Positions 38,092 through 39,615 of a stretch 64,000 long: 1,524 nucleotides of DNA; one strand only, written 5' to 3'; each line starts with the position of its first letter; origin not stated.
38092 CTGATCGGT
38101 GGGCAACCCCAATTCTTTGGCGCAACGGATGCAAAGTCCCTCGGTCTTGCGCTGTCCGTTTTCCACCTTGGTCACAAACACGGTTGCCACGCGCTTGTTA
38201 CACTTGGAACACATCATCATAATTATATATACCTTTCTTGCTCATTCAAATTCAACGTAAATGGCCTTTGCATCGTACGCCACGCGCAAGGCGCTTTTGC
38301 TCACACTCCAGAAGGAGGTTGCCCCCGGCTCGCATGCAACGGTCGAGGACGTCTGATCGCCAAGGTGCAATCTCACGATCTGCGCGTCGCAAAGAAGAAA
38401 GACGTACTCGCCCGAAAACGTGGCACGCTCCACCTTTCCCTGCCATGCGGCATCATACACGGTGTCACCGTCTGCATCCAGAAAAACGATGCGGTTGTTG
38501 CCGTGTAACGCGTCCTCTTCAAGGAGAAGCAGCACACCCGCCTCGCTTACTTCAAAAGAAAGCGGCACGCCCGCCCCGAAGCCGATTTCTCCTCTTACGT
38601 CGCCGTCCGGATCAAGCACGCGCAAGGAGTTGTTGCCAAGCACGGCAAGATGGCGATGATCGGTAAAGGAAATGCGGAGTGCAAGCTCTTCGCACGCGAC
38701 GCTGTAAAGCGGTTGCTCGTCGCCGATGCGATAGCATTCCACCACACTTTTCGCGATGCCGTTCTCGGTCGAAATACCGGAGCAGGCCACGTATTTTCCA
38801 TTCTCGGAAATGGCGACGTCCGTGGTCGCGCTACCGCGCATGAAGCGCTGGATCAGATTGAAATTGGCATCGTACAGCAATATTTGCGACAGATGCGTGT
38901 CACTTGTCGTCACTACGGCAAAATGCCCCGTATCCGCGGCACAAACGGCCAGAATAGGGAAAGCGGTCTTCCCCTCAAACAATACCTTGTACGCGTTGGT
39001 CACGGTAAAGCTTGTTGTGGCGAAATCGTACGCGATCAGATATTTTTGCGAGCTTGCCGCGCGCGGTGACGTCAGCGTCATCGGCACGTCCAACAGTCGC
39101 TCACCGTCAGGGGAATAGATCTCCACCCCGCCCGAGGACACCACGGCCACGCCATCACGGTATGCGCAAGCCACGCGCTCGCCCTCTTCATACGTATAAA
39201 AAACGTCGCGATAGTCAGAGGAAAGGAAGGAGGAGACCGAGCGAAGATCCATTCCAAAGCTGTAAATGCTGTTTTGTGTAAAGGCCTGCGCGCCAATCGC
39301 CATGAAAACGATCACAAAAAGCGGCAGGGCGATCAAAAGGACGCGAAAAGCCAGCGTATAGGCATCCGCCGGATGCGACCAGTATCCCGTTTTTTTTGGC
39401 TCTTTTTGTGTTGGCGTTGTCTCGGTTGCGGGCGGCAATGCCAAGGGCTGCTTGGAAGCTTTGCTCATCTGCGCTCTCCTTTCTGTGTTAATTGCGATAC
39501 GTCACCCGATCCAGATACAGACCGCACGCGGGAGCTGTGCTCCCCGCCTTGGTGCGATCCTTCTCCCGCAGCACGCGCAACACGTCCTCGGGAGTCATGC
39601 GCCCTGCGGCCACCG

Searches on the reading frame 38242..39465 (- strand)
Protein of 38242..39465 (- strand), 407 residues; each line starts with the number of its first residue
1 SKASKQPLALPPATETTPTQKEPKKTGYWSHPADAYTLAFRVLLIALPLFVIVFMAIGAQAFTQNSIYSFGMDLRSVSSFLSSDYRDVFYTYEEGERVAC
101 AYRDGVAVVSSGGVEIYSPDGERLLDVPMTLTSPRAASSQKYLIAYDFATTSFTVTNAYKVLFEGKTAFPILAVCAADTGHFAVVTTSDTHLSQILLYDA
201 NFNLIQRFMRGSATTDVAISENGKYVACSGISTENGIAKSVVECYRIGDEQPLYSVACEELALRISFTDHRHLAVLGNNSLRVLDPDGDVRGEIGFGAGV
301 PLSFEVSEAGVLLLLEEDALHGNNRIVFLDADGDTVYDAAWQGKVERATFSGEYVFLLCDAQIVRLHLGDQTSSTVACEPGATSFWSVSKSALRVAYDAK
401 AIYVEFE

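Call 75: search_protein_families(library=pfam, proteins=[window:38242-39465:-], max_evalue=0.00001)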
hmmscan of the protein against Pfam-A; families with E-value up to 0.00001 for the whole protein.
window:38242-39465:- (407 aa): 1 family
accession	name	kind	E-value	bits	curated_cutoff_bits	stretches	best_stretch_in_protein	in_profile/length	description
PF18975.6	DUF5711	-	4.7e-23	82.4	26.3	1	99-363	24-300/344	Family of unknown function (DUF5711)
